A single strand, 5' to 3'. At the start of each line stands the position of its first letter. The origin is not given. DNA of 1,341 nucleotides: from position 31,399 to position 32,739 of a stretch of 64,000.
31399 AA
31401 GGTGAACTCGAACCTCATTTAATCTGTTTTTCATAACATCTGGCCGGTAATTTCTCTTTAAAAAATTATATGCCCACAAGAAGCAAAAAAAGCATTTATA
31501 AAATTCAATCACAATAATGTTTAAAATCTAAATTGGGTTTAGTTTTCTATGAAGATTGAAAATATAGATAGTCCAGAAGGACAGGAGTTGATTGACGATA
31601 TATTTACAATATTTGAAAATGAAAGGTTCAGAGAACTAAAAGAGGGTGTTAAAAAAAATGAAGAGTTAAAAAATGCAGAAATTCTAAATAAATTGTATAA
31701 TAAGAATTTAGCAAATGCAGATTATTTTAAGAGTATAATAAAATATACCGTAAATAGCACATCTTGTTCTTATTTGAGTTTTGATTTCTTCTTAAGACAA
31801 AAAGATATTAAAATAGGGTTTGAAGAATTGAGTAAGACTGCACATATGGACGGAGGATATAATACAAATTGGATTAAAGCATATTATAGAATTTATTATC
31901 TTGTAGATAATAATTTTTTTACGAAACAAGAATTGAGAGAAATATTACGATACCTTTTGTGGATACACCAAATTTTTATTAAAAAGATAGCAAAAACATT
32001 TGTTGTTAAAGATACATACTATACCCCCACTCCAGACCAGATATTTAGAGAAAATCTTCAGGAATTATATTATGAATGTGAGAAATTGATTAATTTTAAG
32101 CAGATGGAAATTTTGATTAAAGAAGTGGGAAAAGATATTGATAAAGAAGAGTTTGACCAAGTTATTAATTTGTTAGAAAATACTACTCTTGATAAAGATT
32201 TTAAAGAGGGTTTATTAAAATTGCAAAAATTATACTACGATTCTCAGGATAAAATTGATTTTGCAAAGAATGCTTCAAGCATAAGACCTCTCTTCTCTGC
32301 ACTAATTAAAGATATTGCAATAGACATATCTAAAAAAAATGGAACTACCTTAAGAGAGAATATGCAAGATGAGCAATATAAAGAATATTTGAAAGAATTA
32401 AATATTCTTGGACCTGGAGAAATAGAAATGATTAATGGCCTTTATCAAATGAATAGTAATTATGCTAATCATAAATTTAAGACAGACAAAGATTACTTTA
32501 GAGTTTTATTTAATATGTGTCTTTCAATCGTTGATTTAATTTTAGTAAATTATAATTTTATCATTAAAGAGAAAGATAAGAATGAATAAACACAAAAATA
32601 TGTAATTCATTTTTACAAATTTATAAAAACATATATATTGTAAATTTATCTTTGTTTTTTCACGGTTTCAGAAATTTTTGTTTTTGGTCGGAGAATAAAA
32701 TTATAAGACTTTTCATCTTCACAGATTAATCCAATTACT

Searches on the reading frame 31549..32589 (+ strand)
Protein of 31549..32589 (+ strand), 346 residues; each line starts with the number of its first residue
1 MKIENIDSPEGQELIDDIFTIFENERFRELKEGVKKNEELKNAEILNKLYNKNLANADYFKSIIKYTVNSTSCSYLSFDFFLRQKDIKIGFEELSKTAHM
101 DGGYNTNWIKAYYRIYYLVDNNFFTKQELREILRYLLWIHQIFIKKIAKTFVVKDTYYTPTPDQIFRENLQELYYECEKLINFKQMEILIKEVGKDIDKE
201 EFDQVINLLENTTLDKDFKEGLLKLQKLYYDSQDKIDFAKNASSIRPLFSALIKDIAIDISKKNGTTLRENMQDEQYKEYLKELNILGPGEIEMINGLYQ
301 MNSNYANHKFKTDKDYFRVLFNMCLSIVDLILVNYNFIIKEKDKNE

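Call 4: search_protein_families(library=padloc, proteins=[window:31549-32589:+], max_evalue=0.1)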
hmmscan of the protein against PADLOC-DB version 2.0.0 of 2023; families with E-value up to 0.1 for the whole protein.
window:31549-32589:+ (346 aa): 1 family
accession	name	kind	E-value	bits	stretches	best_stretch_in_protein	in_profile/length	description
PDLC04005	PD-Lambda-5_A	-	0.0052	13.8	1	228-289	231-291/502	-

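Call 5: search_protein_families(library=phrogs, proteins=[window:31549-32589:+], max_evalue=0.1)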
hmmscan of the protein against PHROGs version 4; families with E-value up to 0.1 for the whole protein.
window:31549-32589:+ (346 aa): 0 families

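Call 6: search_protein_families(library=ncbifam, proteins=[window:31549-32589:+], max_evalue=0.1)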
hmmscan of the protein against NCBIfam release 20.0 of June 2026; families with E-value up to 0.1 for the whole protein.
window:31549-32589:+ (346 aa): 0 families
